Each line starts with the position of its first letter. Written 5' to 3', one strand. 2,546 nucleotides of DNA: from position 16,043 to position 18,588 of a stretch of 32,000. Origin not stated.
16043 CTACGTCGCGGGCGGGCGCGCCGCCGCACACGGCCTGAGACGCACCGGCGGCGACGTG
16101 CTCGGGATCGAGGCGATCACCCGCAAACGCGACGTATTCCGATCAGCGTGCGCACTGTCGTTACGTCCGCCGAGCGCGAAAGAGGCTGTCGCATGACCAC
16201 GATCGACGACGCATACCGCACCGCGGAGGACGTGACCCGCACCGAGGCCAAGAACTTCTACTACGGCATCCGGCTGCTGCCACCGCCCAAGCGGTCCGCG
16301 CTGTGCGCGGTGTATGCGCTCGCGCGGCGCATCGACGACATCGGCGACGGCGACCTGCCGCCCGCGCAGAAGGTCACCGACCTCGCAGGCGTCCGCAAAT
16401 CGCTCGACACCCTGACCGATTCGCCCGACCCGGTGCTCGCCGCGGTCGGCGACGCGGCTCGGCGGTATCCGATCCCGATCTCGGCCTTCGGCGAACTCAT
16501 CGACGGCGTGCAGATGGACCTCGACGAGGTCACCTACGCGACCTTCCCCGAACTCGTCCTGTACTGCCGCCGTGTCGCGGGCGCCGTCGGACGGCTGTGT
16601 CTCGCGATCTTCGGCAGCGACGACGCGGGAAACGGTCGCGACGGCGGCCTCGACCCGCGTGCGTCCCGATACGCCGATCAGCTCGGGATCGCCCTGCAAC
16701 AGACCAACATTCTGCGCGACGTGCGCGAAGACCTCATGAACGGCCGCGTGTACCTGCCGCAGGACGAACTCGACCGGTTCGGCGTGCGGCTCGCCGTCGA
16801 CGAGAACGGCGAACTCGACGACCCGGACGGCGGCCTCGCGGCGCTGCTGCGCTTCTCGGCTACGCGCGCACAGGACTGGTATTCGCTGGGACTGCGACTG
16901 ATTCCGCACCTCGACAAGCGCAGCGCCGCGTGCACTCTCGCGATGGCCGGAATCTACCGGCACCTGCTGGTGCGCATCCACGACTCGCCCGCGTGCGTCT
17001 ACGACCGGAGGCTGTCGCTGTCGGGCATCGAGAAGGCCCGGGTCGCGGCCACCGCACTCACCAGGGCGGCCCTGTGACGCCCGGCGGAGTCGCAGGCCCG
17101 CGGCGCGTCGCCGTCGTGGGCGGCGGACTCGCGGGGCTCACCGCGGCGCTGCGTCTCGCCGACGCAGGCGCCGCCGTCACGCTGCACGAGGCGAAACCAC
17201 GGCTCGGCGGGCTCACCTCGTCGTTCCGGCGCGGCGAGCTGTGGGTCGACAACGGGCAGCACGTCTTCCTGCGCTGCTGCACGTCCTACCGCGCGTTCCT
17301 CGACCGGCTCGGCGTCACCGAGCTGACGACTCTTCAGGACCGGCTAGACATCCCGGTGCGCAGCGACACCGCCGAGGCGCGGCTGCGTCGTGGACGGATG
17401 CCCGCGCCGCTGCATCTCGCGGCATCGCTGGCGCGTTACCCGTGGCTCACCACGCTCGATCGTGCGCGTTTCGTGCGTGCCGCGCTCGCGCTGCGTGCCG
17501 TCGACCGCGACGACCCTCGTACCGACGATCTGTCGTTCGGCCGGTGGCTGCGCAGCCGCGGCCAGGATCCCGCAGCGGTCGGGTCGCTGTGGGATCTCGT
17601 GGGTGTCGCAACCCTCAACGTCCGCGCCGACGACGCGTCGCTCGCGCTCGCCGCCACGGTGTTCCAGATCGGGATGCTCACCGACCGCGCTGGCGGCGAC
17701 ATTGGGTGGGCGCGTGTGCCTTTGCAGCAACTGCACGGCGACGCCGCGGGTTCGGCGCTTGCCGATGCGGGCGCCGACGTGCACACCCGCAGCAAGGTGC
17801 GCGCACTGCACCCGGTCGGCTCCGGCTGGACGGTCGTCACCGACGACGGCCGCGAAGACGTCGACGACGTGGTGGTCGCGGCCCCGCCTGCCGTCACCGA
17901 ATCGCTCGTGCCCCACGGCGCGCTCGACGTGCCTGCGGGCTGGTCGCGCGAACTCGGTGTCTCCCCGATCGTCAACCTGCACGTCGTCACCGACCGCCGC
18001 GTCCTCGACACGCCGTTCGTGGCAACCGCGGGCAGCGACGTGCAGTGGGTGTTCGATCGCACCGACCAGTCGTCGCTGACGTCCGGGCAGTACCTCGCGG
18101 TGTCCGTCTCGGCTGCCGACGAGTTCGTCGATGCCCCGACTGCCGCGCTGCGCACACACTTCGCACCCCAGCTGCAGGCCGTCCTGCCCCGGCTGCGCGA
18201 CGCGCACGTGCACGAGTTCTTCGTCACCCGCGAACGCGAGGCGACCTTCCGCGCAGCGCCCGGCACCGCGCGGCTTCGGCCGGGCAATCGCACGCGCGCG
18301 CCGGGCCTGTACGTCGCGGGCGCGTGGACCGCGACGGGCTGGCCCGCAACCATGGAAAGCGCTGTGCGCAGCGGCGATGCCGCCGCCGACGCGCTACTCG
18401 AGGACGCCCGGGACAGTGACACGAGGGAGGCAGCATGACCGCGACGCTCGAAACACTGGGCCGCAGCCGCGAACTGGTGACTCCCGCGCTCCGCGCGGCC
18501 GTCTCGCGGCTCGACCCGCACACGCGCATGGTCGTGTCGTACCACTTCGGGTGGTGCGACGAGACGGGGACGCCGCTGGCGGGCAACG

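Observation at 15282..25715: Eight-gene translationally coupled hopanoid operon carrying its own first and last MEP-pathway enzymes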

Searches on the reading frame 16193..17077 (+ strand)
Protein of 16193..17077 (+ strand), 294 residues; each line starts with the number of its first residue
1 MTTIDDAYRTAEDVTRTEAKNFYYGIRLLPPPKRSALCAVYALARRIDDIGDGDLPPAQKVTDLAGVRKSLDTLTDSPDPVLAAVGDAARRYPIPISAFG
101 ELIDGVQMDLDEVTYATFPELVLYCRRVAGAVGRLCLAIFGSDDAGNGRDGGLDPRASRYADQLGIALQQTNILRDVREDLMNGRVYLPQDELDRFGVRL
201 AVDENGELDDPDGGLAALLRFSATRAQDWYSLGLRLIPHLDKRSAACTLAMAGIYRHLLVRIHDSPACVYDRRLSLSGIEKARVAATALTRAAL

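Call 3: search_protein_families(library=pfam, proteins=[window:16193-17077:+])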
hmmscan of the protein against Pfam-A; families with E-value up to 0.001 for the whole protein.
window:16193-17077:+ (294 aa): 1 family
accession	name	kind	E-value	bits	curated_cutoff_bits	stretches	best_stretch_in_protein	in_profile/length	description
PF00494.24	SQS_PSY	-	5.7e-70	236.5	26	1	16-278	2-261/263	Squalene/phytoene synthase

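Call 4: search_protein_families(library=ncbifam, proteins=[window:16193-17077:+])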
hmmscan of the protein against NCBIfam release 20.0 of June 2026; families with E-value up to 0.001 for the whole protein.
window:16193-17077:+ (294 aa): 6 families
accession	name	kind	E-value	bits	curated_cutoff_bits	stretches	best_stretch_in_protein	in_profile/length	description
TIGR03465.1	HpnD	equivalog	1.8e-88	296.1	278.6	1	15-288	2-264/267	presqualene diphosphate synthase HpnD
NF045686.1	PhytoSynCyanob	equivalog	1e-46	159.5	550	1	2-292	15-307/310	15-cis-phytoene synthase CrtB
TIGR03464.1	HpnC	equivalog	1.1e-41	143.1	250.45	1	16-289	3-266/267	squalene synthase HpnC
NF042419.1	Phyto_syn_CrtB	equivalog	6.5e-23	81.7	480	1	18-287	14-281/306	15-cis-phytoene synthase CrtB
NF045921.1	PhytnSynCrtBRhod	equivalog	1.9e-19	70.3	500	1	10-293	9-280/307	15-cis-phytoene synthase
TIGR01559.1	squal_synth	equivalog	5.4e-09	35.7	286.75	1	116-197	130-207/337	squalene synthase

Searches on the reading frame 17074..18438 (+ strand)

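Call 3: search_protein_families(library=pfam, proteins=[window:17074-18438:+])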
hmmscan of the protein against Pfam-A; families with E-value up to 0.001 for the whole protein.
window:17074-18438:+ (454 aa): 9 families
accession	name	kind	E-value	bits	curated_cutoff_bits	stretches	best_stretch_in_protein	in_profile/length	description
PF01593.30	Amino_oxidase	-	2.5e-49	169.2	19.8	1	19-442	1-443/443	Flavin containing amine oxidoreductase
PF01266.30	DAO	-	1.5e-15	58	27.9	2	11-57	1-46/353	FAD dependent oxidoreductase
PF13450.12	NAD_binding_8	-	1.1e-12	48.4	21.9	1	14-77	1-66/68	NAD(P)-binding Rossmann-like domain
PF00890.30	FAD_binding_2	-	1.7e-08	34.5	20.4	1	12-58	2-47/414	FAD binding domain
PF12831.13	FAD_oxidored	-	2.2e-08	34.3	27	1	12-52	2-42/416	FAD dependent oxidoreductase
PF07992.20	Pyr_redox_2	-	2.7e-08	34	26.1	1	11-44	2-177/291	Pyridine nucleotide-disulphide oxidoreductase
PF01134.28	GIDA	-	4.9e-05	23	22.1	1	12-40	2-30/391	Glucose inhibited division protein A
PF00070.33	Pyr_redox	-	9.3e-05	23.3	22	0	11-45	1-35/82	Pyridine nucleotide-disulphide oxidoreductase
PF03486.20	HI0933_like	-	0.00031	20.7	50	1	11-45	2-36/244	HI0933-like protein Rossmann domain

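Call 4: search_protein_families(library=ncbifam, proteins=[window:17074-18438:+])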
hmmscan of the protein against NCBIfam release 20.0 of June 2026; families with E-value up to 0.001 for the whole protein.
window:17074-18438:+ (454 aa): 54 families (the best 25 are shown)
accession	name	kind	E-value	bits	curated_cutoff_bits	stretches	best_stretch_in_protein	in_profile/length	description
TIGR03467.1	HpnE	equivalog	3.1e-122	409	283.05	1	12-443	1-430/430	hydroxysqualene dehydroxylase HpnE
NF005560.0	PRK07233.1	equivalog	2.6e-36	125.4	252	1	11-446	2-433/435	hypothetical protein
TIGR02732.1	zeta_caro_desat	equivalog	1e-25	90.6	622.15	2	11-246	1-246/474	9,9'-di-cis-zeta-carotene desaturase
TIGR02731.1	phytoene_desat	equivalog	3.1e-19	69.1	569.4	1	11-441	1-452/453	15-cis-phytoene desaturase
NF008841.0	PRK11883.1-1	equivalog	6.9e-14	51.6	517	1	9-84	3-81/453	protoporphyrinogen oxidase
NF005547.0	PRK07208.1-3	equivalog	1.9e-13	50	380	1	10-268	5-256/465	hypothetical protein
TIGR03197.1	MnmC_Cterm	equivalog_domain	1.9e-10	40.4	174.2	1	11-54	1-44/400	FAD-dependent 5-carboxymethylaminomethyl-2-thiouridine(34) oxidoreductase MnmC1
TIGR02733.1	desat_CrtD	equivalog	4.7e-10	38.8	549.7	1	11-61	3-53/492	C-3',4' desaturase CrtD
NF045637.1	carotdesatCrtDProt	equivalog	1e-09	37.5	580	1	12-65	1-54/485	1-hydroxycarotenoid 3,4-desaturase CrtD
NF050086.1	pipecolate_AmaA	exception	2.3e-09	36.4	600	1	11-41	27-57/425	L-pipecolate oxidase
NF002480.1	PRK01747.1-1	equivalog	1.1e-08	34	540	1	9-56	248-295/645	bifunctional tRNA (5-methylaminomethyl-2-thiouridine)(34)-methyltransferase MnmC2/FAD-dependent 5-carboxymethylaminomethyl-2-thiouridine(34)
TIGR02734.1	crtI_fam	subfamily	1.6e-08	33.7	238.1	1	12-66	1-55/504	phytoene desaturase family protein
NF058655.1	CrtID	equivalog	2e-08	33.6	640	1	12-65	1-54/478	bifunctional phytoene desaturase/3,4-desaturase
NF009410.0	PRK12771.1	subfamily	2e-08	33.3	516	1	10-47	139-176/566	NAD(P)-binding protein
NF005313.0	PRK06847.1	subfamily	2.5e-08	33.3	372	1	10-43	5-38/375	hypothetical protein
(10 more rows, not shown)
